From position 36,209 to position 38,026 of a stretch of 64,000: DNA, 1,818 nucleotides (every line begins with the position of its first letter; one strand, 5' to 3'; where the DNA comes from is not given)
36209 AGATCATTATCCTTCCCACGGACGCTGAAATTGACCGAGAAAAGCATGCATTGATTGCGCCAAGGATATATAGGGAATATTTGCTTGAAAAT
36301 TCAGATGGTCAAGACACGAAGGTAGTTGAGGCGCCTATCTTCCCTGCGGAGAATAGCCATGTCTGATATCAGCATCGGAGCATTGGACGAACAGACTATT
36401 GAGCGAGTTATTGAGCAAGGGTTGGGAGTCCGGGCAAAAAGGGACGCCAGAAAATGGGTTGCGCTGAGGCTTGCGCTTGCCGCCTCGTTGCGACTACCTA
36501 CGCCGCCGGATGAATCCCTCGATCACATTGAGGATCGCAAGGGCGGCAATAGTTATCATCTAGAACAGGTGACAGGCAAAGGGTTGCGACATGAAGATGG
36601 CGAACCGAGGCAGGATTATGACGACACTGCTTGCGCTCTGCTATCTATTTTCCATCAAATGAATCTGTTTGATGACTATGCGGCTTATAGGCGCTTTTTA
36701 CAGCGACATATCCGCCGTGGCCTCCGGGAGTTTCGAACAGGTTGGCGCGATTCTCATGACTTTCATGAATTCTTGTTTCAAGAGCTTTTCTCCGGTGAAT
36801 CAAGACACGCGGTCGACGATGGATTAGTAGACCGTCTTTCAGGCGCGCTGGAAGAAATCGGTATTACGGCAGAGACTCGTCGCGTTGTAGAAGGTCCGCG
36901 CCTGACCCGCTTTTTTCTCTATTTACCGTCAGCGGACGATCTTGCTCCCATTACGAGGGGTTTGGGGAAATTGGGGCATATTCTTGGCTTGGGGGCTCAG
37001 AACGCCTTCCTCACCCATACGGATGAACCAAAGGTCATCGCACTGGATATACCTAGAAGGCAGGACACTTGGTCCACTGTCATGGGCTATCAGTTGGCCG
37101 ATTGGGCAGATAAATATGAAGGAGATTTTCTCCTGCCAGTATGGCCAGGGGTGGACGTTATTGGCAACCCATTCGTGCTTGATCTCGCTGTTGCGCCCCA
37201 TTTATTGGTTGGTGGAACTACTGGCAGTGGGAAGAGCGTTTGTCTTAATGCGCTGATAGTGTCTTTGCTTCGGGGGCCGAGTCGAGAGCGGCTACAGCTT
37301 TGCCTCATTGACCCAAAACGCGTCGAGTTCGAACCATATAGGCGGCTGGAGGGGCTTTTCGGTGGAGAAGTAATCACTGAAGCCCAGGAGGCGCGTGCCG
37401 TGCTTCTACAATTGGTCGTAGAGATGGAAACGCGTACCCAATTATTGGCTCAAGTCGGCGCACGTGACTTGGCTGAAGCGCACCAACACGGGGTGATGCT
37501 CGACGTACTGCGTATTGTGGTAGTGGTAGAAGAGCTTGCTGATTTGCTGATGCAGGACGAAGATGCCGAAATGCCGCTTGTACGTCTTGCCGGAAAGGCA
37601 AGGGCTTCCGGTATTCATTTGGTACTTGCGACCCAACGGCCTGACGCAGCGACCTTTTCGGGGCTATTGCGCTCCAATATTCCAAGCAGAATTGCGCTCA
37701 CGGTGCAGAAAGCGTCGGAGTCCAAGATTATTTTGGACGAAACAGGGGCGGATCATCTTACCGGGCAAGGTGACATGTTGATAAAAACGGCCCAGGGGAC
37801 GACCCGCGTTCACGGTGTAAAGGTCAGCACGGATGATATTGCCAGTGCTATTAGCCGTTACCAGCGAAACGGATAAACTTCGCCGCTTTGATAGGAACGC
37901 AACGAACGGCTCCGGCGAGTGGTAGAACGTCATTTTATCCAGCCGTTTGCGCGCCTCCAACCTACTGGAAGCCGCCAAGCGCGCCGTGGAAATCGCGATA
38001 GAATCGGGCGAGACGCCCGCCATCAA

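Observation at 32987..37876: Compact low-GC dndC-dndD-(dndE-like::ftsK) cassette: a phosphorothioation-type module with no DndA, no DndB and no restriction partner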

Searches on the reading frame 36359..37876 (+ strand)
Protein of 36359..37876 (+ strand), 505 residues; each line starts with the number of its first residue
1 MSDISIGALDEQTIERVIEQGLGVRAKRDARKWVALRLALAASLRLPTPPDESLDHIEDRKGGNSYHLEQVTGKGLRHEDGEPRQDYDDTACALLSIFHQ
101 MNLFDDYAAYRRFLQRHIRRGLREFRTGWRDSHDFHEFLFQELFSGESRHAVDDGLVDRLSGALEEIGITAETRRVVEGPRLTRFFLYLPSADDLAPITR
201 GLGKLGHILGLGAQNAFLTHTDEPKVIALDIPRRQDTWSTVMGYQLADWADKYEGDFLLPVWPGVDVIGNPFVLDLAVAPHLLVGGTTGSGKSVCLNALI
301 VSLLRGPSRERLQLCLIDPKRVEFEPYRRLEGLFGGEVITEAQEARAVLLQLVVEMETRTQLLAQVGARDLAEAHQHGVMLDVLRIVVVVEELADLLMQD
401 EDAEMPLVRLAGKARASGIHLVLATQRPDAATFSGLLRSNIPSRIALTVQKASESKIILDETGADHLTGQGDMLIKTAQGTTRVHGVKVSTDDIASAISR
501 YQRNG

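Call 3: search_protein_families(library=ncbifam, proteins=[window:36359-37876:+], max_evalue=0.01)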
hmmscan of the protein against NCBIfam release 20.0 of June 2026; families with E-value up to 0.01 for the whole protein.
window:36359-37876:+ (505 aa): 6 families
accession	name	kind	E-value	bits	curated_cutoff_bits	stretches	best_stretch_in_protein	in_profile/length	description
NF007615.0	PRK10263.1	equivalog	1.6e-53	181.8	1566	2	375-499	1131-1258/1355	DNA translocase FtsK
TIGR03924.1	T7SS_EccC_a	equivalog_domain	1.1e-22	80.6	509.15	1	249-481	415-660/673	type VII secretion protein EccCa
TIGR03928.1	T7_EssCb_Firm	equivalog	1.1e-18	66.4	778.4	1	279-471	469-665/1296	type VII secretion protein EssC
NF041214.1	plasmid_TraB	equivalog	2.5e-14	52.7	800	1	279-462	248-422/639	plasmid transfer protein TraB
TIGR03925.1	T7SS_EccC_b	equivalog_domain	1.7e-13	49.7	346.55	2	270-359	352-438/564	type VII secretion protein EccCb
TIGR03743.1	SXT_TraD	subfamily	2.3e-05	23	366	0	278-320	174-212/636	conjugative transfer system coupling protein TraD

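Call 4: search_protein_families(library=pfam, proteins=[window:36359-37876:+], max_evalue=0.01)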
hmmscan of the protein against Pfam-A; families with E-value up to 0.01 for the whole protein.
window:36359-37876:+ (505 aa): 5 families
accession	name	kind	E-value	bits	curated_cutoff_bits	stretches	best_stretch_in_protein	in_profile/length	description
PF01580.24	FtsK_SpoIIIE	-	4.1e-42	144.5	24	1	259-428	18-219/221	FtsK/SpoIIIE family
PF01935.23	DUF87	-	0.00011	22.8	23.2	1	273-341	15-81/220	Helicase HerA, central domain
PF20703.3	nSTAND1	-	0.00043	20.5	27.1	1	278-429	32-162/379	Novel STAND NTPase 1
PF08870.17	DndE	-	0.0021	18.8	25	1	31-124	23-102/111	DNA sulphur modification protein DndE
PF00437.27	T2SSE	-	0.0066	15.6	24.9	0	282-302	145-165/370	Type II/IV secretion system protein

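Call 5: search_protein_families(library=padloc, proteins=[window:36359-37876:+], max_evalue=0.01)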
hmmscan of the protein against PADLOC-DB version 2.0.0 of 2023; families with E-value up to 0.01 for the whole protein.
window:36359-37876:+ (505 aa): 4 families
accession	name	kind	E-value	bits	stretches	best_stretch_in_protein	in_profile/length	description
PDLC02806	SspH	-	5.9e-48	161.2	1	271-480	1529-1742/1766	SspH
PDLC02804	SspH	-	1.4e-36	123.5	1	217-484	1274-1544/1561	SspH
PDLC04140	mad8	-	3e-27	94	1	270-479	18-290/314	mads_8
PDLC01055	HerA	-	3e-06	24.3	1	277-305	155-183/532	Type III coevolved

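Call 7: find_homologous_proteins(query=window:36359-37876:+, max_evalue=0.00001)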
Query window:36359-37876:+ (505 aa): 7991 proteins with E <= 0.00001 among 8000 candidates; the best 120 are listed.
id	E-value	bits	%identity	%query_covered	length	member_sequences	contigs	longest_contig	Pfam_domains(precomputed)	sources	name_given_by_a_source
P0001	0.0e+0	1125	100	100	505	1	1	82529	PF01580.25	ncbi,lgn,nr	ncbi:MAG: FtsK/SpoIIIE domain-containing protein [Rhodocyclaceae bacterium]|nr:FtsK/SpoIIIE domain-c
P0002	6.6e-249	845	75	99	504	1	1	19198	PF01580.25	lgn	-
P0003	3.0e-248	842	75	99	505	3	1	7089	PF01580.25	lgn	-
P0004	5.7e-244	828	72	99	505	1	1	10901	PF01580.25,PF08870.18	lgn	-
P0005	1.8e-241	820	72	99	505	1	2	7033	PF01580.25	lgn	-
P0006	1.4e-239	814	72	99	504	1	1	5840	PF01580.25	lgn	-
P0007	2.7e-236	803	70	99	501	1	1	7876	PF01580.25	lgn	-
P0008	1.7e-231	787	70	99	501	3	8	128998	PF01580.25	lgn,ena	-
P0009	4.5e-229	779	69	100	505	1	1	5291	PF01580.25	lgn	-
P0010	5.1e-201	687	72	86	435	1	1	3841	PF01580.25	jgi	jgi:DNA segregation ATPase FtsK/SpoIIIE, S-DNA-T family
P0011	1.0e-192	659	64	99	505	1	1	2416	PF17854.7,PF01580.25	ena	-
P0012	2.5e-190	651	59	100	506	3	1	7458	PF01935.24,PF01580.25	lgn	-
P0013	4.9e-187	641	60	99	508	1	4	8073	PF01580.25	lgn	-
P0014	2.2e-186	638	60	100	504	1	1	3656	PF01935.24,PF01580.25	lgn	-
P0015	9.6e-184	630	59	100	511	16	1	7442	PF01580.25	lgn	-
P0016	1.8e-183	629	61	99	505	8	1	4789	PF01935.24,PF01580.25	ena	-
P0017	7.0e-182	624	59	99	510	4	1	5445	PF01580.25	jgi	jgi:DNA segregation ATPase FtsK/SpoIIIE, S-DNA-T family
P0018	5.0e-181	621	61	97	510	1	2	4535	PF17854.7,PF01580.25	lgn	-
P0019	6.5e-181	620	59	99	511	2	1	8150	PF01580.25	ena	-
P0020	2.4e-180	619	60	99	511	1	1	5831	PF01580.25,PF08870.18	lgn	-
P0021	8.4e-173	594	58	100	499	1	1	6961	PF01580.25,PF08870.18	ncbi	-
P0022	1.3e-170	586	58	100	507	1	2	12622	PF01935.24,PF01580.25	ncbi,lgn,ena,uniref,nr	uniref:DNA segregation ATPase FtsK/SpoIIIE, S-DNA-T family n=1 Tax=Candidatus Kentrum sp. LFY TaxID=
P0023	6.1e-169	581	57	99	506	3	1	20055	PF01580.25,PF08870.18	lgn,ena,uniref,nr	uniref:DNA segregation ATPase FtsK/SpoIIIE, S-DNA-T family n=1 Tax=Candidatus Kentrum sp. FW TaxID=2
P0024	4.0e-167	575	57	100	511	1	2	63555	PF01935.24,PF01580.25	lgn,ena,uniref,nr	uniref:DNA segregation ATPase FtsK/SpoIIIE, S-DNA-T family n=1 Tax=Candidatus Kentrum sp. LFY TaxID=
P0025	1.0e-159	551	53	100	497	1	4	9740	PF01935.24,PF12846.14,PF01580.25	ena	-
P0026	9.4e-158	544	54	100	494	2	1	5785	PF13401.13,PF12846.14,PF01580.25,PF08870.18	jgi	jgi:S-DNA-T family DNA segregation ATPase FtsK/SpoIIIE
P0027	3.4e-157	542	52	99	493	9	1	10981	PF01935.24,PF17854.7,PF01580.25,PF08870.18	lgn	-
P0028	1.7e-156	540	55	99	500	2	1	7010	PF01935.24,PF01580.25,PF08870.18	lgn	-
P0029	4.8e-156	538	54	99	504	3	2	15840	PF01580.25,PF08870.18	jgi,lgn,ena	-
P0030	1.1e-155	537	54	99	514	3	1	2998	PF01935.24,PF01580.25,PF08870.18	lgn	-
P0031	2.6e-155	536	54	100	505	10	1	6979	PF00437.27,PF01580.25,PF08870.18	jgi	jgi:S-DNA-T family DNA segregation ATPase FtsK/SpoIIIE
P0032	2.7e-155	536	54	100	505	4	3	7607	PF00437.27,PF01580.25,PF08870.18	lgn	-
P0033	1.2e-153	531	55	99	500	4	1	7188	PF17854.7,PF01580.25,PF08870.18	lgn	-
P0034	1.2e-153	530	54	99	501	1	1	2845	PF01935.24,PF17854.7,PF01580.25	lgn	-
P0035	2.4e-153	529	54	99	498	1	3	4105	PF01935.24,PF17854.7,PF01580.25,PF08870.18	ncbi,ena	-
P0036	4.3e-153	529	53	100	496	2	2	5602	PF01580.25,PF08870.18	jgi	-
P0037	6.0e-153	528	54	99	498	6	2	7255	PF01580.25,PF08870.18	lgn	-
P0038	9.3e-153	528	53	99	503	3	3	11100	PF01935.24,PF01580.25,PF08870.18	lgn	-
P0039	1.1e-152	527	54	99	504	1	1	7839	PF01580.25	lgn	-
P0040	1.6e-152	527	54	99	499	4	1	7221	PF13401.13,PF01580.25,PF08870.18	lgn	-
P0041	2.3e-152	526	53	99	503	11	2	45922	PF13401.13,PF01580.25,PF08870.18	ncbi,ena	-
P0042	4.3e-152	525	54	99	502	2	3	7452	PF01935.24,PF17854.7,PF01580.25,PF08870.18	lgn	-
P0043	9.5e-152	524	52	100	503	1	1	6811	PF01580.25,PF08870.18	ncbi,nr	ncbi:MAG: DndE family protein [Desulfobacteraceae bacterium]|nr:DndE family protein [Desulfobacterac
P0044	9.9e-152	524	54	98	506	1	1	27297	PF01580.25,PF08870.18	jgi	jgi:S-DNA-T family DNA segregation ATPase FtsK/SpoIIIE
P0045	9.9e-152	524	54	99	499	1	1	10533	PF01580.25,PF08870.18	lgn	-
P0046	1.8e-151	523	53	100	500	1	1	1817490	PF01580.25,PF08870.18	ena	-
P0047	2.6e-151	523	53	97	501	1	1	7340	PF01935.24,PF17854.7,PF20703.4,PF01580.25,PF08870.18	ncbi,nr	ncbi:MAG: DUF87 domain-containing protein [Magnetococcales bacterium]|nr:DUF87 domain-containing pro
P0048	1.4e-150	520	54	99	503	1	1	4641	PF01580.25,PF08870.18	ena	-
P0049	1.7e-150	520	54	98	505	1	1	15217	PF01935.24,PF17854.7,PF20703.4,PF01580.25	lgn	-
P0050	2.8e-150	519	55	99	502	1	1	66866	PF01935.24,PF01580.25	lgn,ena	-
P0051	3.0e-150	519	54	99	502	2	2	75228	PF01580.25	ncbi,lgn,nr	ncbi:MAG: FtsK/SpoIIIE domain-containing protein [Sulfuritalea sp.]|nr:FtsK/SpoIIIE domain-containin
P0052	4.3e-150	519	52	99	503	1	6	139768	PF01935.24,PF01580.25,PF08870.18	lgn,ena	-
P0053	1.1e-149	517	54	99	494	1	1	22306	PF01935.24,PF01580.25,PF08870.18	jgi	jgi:S-DNA-T family DNA segregation ATPase FtsK/SpoIIIE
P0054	2.9e-149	516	52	100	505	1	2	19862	PF01580.25,PF08870.18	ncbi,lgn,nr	ncbi:MAG: DndE family protein [Desulfosarcina sp.]|nr:DndE family protein [Desulfosarcina sp.] MBC27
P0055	3.5e-149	516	53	99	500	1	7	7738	PF01935.24,PF13401.13,PF01580.25,PF08870.18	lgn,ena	-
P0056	4.1e-149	516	53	100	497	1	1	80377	PF01935.24,PF01580.25,PF08870.18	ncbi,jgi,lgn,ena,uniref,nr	ncbi:FtsK/SpoIIIE domain-containing protein [Methylocaldum sp.]|uniref:FtsK/SpoIIIE domain-containin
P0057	1.6e-148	514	52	99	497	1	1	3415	PF01580.25,PF08870.18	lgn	-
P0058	2.0e-148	513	50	100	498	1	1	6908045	PF01935.24,PF01580.25,PF08870.18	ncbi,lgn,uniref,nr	ncbi:DNA translocase domain-containing protein, FtsK-like [Desulfonema limicola]|uniref:DNA transloc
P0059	2.8e-148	513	54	97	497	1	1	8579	PF01580.25,PF08870.18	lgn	-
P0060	5.3e-148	512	54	99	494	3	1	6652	PF01580.25,PF08870.18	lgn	-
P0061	5.9e-148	512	55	90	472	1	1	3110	PF01580.25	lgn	-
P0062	1.0e-147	511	55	98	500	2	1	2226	PF01580.25,PF08870.18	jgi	jgi:S-DNA-T family DNA segregation ATPase FtsK/SpoIIIE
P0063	1.8e-147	510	53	98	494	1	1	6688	PF01580.25,PF08870.18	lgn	-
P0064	2.0e-147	510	54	99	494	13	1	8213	PF01935.24,PF01580.25,PF08870.18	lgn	-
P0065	2.5e-147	510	50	99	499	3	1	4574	PF17854.7,PF01580.25,PF08870.18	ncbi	-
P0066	5.5e-147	509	54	100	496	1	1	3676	PF01580.25,PF08870.18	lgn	-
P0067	8.3e-147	508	52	99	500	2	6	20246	PF01580.25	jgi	jgi:S-DNA-T family DNA segregation ATPase FtsK/SpoIIIE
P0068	1.3e-146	507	51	100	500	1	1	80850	PF17854.7,PF01580.25,PF08870.18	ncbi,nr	ncbi:MAG: DndE family protein [Magnetococcales bacterium]|nr:DndE family protein [Magnetococcales ba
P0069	2.9e-146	506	52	99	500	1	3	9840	PF01580.25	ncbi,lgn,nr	ncbi:MAG: DUF1832 domain-containing protein [Gammaproteobacteria bacterium]|nr:DUF1832 domain-contai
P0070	3.2e-146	506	51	100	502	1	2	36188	PF01935.24,PF17854.7,PF01580.25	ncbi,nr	ncbi:MAG: FtsK/SpoIIIE domain-containing protein [Magnetococcus sp. DMHC-1]|nr:DUF87 domain-containi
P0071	3.6e-146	506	52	99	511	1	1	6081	PF12846.14,PF20703.4,PF01580.25,PF08870.18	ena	-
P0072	4.1e-146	506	51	99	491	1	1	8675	PF01935.24,PF01580.25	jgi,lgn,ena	-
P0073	5.2e-146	505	53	100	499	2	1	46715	PF01935.24,PF17854.7,PF01580.25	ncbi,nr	ncbi:MAG: DUF87 domain-containing protein [Magnetococcales bacterium]|nr:DUF87 domain-containing pro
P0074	5.6e-146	505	53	99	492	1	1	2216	PF01935.24,PF01580.25,PF08870.18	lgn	-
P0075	9.6e-146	504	52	99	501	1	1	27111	PF01935.24,PF20703.4,PF01580.25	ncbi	ncbi:MAG: FtsK/SpoIIIE domain-containing protein [Magnetococcus sp. YQC-5]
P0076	9.7e-146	504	53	99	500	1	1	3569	PF01935.24,PF17854.7,PF01580.25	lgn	-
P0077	1.0e-145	504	54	100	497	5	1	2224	PF01580.25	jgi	-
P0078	1.1e-145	504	52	100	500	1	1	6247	PF01580.25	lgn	-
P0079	1.5e-145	504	52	100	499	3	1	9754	PF01580.25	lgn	-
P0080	4.2e-145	502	52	99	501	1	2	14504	PF01580.25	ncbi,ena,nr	ncbi:MAG TPA: FtsK/SpoIIIE domain-containing protein [Rhodocyclaceae bacterium]|nr:FtsK/SpoIIIE doma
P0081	4.8e-145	502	54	100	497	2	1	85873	PF13401.13,PF01580.25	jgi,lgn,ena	-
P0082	8.1e-145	501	54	99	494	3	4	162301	PF01935.24,PF01580.25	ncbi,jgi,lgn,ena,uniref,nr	ncbi:FtsK/SpoIIIE domain-containing protein [Azovibrio restrictus]|uniref:FtsK/SpoIIIE domain-contai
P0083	1.1e-144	501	48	100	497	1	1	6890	PF01580.25,PF08870.18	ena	-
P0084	1.6e-144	500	52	100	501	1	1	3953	PF01580.25,PF08870.18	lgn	-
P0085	2.5e-144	500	51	100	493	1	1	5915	PF17854.7,PF01580.25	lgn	-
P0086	4.3e-144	499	52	99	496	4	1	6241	PF01580.25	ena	-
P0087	6.1e-144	498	49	100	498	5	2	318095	PF17854.7,PF01580.25,PF08870.18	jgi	jgi:DNA segregation ATPase FtsK/SpoIIIE, S-DNA-T family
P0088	9.2e-144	498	52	100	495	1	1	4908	PF01580.25,PF08870.18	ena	-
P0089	1.1e-143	498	52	99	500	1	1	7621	PF01580.25,PF08870.18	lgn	-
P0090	1.6e-143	497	55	98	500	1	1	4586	PF01580.25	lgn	-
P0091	1.8e-143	497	51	99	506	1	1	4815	PF01580.25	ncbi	-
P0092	1.9e-143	497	48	100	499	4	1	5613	PF01580.25,PF08870.18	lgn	-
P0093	2.9e-143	496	53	100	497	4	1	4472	PF13401.13,PF01580.25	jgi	-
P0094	3.7e-143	496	52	99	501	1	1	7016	PF01580.25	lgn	-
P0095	5.6e-143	495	50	98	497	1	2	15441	PF12846.14,PF01580.25,PF08870.18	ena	-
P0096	6.7e-143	495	51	99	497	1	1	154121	PF13401.13,PF01580.25,PF08870.18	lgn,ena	-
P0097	9.6e-143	495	51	100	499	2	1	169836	PF01580.25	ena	-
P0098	1.3e-142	494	51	99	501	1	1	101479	PF01935.24,PF01580.25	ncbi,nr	ncbi:MAG: DUF87 domain-containing protein [Magnetococcales bacterium]|nr:DUF87 domain-containing pro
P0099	1.3e-142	494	51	100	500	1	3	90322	PF01935.24,PF01580.25,PF08870.18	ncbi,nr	ncbi:MAG: DUF87 domain-containing protein [Magnetococcales bacterium]|nr:DUF87 domain-containing pro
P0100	1.5e-142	494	51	100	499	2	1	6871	PF01580.25,PF08870.18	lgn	-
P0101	1.6e-142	494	51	100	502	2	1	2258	PF01580.25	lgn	-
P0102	1.7e-142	494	53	98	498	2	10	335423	PF01580.25,PF08870.18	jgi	jgi:S-DNA-T family DNA segregation ATPase FtsK/SpoIIIE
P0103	2.7e-142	493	50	99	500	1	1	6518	PF01935.24,PF01580.25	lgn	-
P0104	3.2e-142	493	52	99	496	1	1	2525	PF01580.25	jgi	jgi:DNA segregation ATPase FtsK/SpoIIIE, S-DNA-T family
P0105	5.3e-142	492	52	99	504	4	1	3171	PF01580.25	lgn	-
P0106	5.6e-142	492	53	99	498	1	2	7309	PF01580.25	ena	-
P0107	6.8e-142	492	51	99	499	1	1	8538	PF01935.24,PF01580.25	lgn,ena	-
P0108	7.0e-142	492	53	100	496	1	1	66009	PF01580.25,PF08870.18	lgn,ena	-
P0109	9.3e-142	491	48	100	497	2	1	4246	PF01935.24,PF17854.7,PF01580.25,PF08870.18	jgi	jgi:S-DNA-T family DNA segregation ATPase FtsK/SpoIIIE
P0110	9.5e-142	491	50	99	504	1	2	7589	PF01580.25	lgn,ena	-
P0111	1.3e-141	491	53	100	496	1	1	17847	PF01580.25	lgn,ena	-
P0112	1.8e-141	490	53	100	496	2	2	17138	PF01580.25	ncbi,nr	ncbi:MAG: hypothetical protein L0H15_01200 [Nitrosospira sp.]|nr:hypothetical protein [Nitrosospira 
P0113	2.0e-141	490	50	100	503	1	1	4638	PF01580.25,PF08870.18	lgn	-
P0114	2.5e-141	490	54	98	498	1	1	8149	PF01580.25,PF08870.18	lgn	-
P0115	2.7e-141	490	51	98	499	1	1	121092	PF01580.25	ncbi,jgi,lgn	-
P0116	2.7e-141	490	53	99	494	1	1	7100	PF01935.24,PF01580.25,PF08870.18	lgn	-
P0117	2.8e-141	490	51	100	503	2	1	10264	PF01580.25,PF08870.18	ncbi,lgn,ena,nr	ncbi:MAG: DndE family protein [Desulfobulbaceae bacterium]|nr:DndE family protein [Desulfobulbaceae 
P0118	3.2e-141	489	50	100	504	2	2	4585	PF01580.25,PF08870.18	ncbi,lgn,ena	-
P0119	4.3e-141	489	50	99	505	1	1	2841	PF01580.25,PF08870.18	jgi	-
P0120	5.2e-141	489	49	99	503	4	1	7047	PF01580.25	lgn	-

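Call 20: find_encoding_contigs(protein=P0001, flank=10000, max_places=3)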
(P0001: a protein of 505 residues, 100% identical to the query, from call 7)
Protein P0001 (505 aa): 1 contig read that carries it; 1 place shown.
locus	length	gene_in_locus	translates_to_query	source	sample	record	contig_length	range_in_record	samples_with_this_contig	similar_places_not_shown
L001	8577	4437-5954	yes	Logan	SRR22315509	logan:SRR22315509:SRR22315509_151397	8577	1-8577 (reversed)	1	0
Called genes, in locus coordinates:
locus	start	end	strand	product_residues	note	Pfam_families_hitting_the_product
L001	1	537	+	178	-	?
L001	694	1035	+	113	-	-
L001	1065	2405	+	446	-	PF01507:PAPS_reduct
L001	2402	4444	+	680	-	PF02463:SMC_N (faint), PF13175:AAA_15 (faint), PF13476:AAA_23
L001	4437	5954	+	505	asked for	PF01580:FtsK_SpoIIIE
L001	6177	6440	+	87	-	PF13711:DUF4160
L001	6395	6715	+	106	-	PF10387:DUF2442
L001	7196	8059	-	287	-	PF01430:HSP33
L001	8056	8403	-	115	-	PF03960:ArsC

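Call 21: find_encoding_contigs(protein=P0058, flank=10000, max_places=3)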
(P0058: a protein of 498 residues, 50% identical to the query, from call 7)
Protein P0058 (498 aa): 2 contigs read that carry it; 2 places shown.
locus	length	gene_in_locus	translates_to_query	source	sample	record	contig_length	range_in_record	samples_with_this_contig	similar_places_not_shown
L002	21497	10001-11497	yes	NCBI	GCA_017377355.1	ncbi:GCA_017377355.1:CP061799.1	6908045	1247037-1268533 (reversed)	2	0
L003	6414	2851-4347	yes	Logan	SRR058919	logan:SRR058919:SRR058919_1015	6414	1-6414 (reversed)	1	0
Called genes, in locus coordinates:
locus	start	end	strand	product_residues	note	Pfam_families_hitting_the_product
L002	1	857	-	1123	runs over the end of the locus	PF12895:ANAPC3 (faint), PF13174:TPR_6 (faint), PF13181:TPR_8 (faint), PF13371:TPR_9 (faint), PF00515:TPR_1, PF07719:TPR_2 (weak), PF13414:TPR_11 (weak), PF00515:TPR_1 (weak), +9 more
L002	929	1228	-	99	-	-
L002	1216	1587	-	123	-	-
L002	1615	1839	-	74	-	-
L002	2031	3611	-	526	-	PF09820:AAA-ATPase_like (faint), PF14516:AAA_35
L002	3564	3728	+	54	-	-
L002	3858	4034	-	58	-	-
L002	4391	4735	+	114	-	PF14267:DUF4357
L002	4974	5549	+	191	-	PF01507:PAPS_reduct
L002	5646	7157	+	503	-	-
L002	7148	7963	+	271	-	-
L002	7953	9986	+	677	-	PF13476:AAA_23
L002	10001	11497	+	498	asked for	PF08870:DndE (weak), PF01935:DUF87 (faint), PF01580:FtsK_SpoIIIE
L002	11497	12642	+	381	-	PF02463:SMC_N (weak), PF13175:AAA_15, PF13304:AAA_21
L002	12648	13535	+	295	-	-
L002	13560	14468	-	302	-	PF02086:MethyltransfD12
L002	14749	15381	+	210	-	PF00117:GATase, PF07685:GATase_3 (faint)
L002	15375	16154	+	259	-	PF00977:His_biosynth, PF01207:Dus (faint), PF02581:TMP-TENI (faint), PF03060:NMO (faint)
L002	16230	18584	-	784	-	PF13491:FtsK_4TM, PF17854:FtsK_alpha, PF01580:FtsK_SpoIIIE, PF09397:FtsK_gamma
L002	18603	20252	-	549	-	PF00753:Lactamase_B, PF12706:Lactamase_B_2, PF22505:RNase_J_b_CASP, PF07521:RMMBL, PF17770:RNase_J_C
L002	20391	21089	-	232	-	PF13353:Fer4_12, PF04055:Radical_SAM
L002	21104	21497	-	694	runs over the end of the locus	PF03477:ATP-cone, PF13597:NRDD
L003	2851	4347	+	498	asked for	PF08870:DndE (weak), PF01935:DUF87 (faint), PF01580:FtsK_SpoIIIE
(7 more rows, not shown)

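Call 22: find_encoding_contigs(protein=P0082, flank=10000, max_places=3)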
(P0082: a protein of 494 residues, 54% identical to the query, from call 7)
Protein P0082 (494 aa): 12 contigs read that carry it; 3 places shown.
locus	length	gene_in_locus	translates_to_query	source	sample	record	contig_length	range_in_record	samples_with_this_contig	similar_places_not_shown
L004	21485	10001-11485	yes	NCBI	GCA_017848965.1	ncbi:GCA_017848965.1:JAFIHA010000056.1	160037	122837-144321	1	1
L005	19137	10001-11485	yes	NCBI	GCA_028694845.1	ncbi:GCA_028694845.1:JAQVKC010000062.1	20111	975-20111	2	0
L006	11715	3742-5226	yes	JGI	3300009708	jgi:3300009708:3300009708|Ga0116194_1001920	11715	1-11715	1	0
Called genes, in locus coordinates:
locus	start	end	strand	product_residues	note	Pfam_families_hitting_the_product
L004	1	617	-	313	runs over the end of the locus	PF00126:HTH_1, PF03466:LysR_substrate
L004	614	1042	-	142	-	-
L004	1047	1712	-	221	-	PF09346:SMI1_KNR4 (weak)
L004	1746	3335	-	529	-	PF01935:DUF87 (weak), PF05872:HerA_C, PF13401:AAA_22 (faint)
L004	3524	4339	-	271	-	-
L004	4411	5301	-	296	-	PF02678:Pirin, PF05726:Pirin_C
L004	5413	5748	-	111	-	-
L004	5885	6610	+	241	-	PF20772:TACO1_YebC_N, PF01709:Transcrip_reg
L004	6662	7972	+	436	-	PF01507:PAPS_reduct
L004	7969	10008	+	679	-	PF02463:SMC_N (faint), PF13175:AAA_15 (faint), PF13476:AAA_23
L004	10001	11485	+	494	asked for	PF01580:FtsK_SpoIIIE, PF01935:DUF87 (weak)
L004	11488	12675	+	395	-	PF13304:AAA_21, PF13175:AAA_15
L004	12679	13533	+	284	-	-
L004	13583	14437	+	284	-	PF00892:EamA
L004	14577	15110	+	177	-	PF02075:RuvC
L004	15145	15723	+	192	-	PF01330:RuvA_N, PF00633:HHH (faint), PF21176:RecR_HhH (faint), PF14520:HHH_5, PF07499:RuvA_C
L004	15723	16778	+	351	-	PF01594:AI-2E_transport, PF04306:DUF456 (weak)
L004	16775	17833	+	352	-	PF05496:RuvB_N, PF01078:Mg_chelatase (faint), PF00004:AAA, PF07728:AAA_5 (faint), PF17864:AAA_lid_4, PF05491:WHD_RuvB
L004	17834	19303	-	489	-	PF02743:dCache_1, PF00990:GGDEF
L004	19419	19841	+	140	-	PF13279:4HBT_2, PF03061:4HBT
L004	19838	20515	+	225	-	PF01618:MotA_ExbB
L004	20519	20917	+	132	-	PF02472:ExbD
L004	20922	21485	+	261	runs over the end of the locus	-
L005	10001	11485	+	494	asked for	PF01580:FtsK_SpoIIIE, PF01935:DUF87 (weak)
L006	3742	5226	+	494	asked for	PF01580:FtsK_SpoIIIE, PF01935:DUF87 (weak)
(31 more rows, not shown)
